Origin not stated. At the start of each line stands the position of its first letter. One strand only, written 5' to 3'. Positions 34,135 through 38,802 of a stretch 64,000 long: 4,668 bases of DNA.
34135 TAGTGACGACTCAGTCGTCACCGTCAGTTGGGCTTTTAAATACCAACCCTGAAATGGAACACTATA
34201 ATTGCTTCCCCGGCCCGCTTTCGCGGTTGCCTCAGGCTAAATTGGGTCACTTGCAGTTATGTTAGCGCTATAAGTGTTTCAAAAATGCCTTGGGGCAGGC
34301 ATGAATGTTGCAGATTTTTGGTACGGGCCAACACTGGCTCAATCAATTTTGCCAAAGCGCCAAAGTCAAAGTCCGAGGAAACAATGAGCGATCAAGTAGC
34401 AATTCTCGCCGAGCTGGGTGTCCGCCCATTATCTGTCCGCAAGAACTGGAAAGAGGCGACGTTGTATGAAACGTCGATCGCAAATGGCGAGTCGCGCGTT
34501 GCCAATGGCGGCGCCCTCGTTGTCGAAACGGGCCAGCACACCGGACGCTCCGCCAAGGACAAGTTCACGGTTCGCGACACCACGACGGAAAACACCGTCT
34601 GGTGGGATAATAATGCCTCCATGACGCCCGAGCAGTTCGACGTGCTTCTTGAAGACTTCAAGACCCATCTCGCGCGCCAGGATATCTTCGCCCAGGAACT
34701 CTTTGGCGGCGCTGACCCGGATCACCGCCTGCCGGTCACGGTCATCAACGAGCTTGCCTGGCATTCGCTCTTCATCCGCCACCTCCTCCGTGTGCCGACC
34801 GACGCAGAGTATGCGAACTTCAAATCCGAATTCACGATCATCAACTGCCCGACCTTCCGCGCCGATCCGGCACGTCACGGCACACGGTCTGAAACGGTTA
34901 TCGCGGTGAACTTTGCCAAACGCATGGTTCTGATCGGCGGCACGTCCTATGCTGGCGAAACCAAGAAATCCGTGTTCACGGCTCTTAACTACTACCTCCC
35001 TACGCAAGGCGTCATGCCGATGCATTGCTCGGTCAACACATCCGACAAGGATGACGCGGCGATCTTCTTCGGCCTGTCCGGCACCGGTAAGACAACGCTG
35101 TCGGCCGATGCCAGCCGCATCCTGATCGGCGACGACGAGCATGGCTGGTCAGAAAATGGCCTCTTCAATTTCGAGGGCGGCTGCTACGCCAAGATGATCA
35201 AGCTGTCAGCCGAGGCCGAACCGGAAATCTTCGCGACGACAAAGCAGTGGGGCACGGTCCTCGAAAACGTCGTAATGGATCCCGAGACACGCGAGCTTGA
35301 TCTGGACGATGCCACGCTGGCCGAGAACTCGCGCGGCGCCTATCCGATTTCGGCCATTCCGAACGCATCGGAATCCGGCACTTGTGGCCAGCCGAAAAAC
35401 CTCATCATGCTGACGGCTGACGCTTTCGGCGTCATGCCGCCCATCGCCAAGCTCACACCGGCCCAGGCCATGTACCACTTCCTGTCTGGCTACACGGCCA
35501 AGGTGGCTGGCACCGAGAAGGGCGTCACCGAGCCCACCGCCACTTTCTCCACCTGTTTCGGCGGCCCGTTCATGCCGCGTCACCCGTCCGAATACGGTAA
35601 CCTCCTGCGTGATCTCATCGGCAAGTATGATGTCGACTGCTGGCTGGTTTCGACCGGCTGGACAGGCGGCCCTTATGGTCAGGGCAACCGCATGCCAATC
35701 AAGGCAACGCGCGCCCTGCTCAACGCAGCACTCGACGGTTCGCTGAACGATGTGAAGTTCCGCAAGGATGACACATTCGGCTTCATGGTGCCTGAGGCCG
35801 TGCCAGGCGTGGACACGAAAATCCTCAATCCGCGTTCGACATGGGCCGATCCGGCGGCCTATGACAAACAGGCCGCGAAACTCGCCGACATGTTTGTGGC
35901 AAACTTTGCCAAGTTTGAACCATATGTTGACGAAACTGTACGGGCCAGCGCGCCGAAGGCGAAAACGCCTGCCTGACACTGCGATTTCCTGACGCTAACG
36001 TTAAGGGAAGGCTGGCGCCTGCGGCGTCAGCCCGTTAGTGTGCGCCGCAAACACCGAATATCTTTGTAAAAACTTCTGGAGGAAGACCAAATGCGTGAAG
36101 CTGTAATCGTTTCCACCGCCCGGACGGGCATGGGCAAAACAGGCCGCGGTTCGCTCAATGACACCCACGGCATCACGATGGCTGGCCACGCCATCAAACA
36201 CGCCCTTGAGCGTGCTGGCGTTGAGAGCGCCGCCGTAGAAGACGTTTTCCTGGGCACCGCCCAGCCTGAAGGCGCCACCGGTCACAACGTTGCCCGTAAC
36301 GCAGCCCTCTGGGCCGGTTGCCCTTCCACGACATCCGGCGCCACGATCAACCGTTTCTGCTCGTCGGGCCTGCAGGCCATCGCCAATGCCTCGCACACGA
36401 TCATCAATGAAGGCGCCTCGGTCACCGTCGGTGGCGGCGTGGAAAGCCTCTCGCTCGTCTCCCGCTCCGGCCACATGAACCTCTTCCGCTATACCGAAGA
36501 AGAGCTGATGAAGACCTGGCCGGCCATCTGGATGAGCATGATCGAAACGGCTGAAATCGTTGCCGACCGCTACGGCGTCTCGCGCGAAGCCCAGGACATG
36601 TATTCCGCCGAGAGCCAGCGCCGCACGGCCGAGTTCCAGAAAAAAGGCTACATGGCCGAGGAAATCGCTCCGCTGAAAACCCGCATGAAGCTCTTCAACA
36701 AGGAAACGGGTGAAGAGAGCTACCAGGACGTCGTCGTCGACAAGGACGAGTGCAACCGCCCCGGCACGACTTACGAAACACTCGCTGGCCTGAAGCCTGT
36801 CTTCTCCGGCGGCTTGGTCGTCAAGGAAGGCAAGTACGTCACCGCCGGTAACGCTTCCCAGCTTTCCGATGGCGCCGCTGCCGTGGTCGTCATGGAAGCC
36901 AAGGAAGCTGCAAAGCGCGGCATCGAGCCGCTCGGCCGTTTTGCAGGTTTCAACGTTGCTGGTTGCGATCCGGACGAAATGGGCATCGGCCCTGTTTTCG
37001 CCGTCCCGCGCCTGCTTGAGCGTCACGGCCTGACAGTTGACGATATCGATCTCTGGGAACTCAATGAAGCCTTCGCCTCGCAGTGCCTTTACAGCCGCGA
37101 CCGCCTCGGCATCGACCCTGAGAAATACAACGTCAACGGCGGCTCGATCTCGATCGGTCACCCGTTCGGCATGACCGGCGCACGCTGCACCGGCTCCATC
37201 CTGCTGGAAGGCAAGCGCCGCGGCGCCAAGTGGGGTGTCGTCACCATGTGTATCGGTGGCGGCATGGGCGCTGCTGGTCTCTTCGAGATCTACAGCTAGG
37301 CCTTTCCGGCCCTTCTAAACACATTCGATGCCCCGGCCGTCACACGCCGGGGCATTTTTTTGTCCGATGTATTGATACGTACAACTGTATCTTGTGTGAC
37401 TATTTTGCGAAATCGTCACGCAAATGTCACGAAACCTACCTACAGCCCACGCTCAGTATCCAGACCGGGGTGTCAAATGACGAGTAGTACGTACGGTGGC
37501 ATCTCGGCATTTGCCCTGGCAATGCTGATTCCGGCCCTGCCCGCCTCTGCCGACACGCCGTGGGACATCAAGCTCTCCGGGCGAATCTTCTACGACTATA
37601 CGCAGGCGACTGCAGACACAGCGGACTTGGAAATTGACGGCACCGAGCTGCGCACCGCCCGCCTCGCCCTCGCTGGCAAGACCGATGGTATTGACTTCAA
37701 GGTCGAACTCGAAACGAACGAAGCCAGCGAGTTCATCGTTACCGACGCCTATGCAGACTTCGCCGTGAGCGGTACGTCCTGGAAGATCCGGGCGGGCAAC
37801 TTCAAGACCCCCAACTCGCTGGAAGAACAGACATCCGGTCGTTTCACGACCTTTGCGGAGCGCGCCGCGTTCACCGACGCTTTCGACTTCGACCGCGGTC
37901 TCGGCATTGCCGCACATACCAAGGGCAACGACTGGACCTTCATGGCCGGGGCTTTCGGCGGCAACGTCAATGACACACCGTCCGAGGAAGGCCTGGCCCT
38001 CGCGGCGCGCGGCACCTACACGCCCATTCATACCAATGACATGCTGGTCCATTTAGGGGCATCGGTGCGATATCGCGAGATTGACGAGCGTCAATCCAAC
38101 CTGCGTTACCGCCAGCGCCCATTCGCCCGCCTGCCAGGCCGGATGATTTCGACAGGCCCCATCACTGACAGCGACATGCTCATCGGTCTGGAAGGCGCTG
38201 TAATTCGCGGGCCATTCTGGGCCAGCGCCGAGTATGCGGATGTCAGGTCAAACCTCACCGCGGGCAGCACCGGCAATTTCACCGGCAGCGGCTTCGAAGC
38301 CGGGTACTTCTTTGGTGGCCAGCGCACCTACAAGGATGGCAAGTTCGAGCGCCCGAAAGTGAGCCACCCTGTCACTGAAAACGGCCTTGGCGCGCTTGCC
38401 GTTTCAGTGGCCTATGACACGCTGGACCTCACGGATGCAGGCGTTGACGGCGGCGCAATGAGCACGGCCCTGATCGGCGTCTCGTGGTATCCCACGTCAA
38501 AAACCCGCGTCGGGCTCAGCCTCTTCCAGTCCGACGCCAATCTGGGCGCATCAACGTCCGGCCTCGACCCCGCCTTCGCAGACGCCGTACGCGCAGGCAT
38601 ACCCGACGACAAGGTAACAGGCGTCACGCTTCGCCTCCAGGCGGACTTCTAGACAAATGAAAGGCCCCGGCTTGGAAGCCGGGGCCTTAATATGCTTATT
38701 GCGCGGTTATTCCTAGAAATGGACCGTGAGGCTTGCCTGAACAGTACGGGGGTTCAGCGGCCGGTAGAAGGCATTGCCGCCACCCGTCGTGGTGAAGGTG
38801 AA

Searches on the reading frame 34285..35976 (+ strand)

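Call 19: search_protein_families(library=pfam, proteins=[window:34285-35976:+], max_evalue=0.001)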
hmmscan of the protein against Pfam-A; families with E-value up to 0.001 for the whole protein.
window:34285-35976:+ (563 aa): 1 family
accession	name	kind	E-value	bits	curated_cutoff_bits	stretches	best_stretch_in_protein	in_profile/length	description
PF01293.25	PEPCK_ATP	-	4.9e-209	695.2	26.5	1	51-511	3-464/465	Phosphoenolpyruvate carboxykinase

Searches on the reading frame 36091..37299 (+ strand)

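Call 19: search_protein_families(library=pfam, proteins=[window:36091-37299:+], max_evalue=0.001)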
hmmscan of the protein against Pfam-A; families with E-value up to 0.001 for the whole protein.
window:36091-37299:+ (402 aa): 2 families
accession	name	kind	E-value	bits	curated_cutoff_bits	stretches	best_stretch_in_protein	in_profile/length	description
PF00108.29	Thiolase_N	-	7e-57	193.2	26.4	1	5-270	2-259/260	Thiolase, N-terminal domain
PF02803.24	Thiolase_C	-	4.3e-46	156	27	1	279-399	2-122/123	Thiolase, C-terminal domain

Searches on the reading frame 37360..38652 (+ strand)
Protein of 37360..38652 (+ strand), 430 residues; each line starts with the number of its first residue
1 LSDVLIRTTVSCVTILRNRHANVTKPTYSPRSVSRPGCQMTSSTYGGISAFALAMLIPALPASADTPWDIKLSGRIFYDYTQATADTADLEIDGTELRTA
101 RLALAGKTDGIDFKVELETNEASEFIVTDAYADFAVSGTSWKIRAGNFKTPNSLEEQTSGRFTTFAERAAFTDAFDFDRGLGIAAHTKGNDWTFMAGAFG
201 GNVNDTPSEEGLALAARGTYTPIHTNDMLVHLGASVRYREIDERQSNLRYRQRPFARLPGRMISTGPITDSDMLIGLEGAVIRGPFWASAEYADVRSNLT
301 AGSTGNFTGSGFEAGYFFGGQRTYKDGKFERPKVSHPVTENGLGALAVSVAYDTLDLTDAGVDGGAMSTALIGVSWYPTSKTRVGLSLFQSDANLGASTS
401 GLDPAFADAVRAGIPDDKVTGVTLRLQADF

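Call 19: search_protein_families(library=pfam, proteins=[window:37360-38652:+], max_evalue=0.001)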
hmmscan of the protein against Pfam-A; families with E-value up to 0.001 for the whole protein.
window:37360-38652:+ (430 aa): 1 family
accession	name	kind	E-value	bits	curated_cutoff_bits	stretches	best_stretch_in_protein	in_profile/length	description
PF07396.17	Porin_O_P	-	9.3e-47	160.5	20.9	1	70-394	1-347/370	Phosphate-selective porin O and P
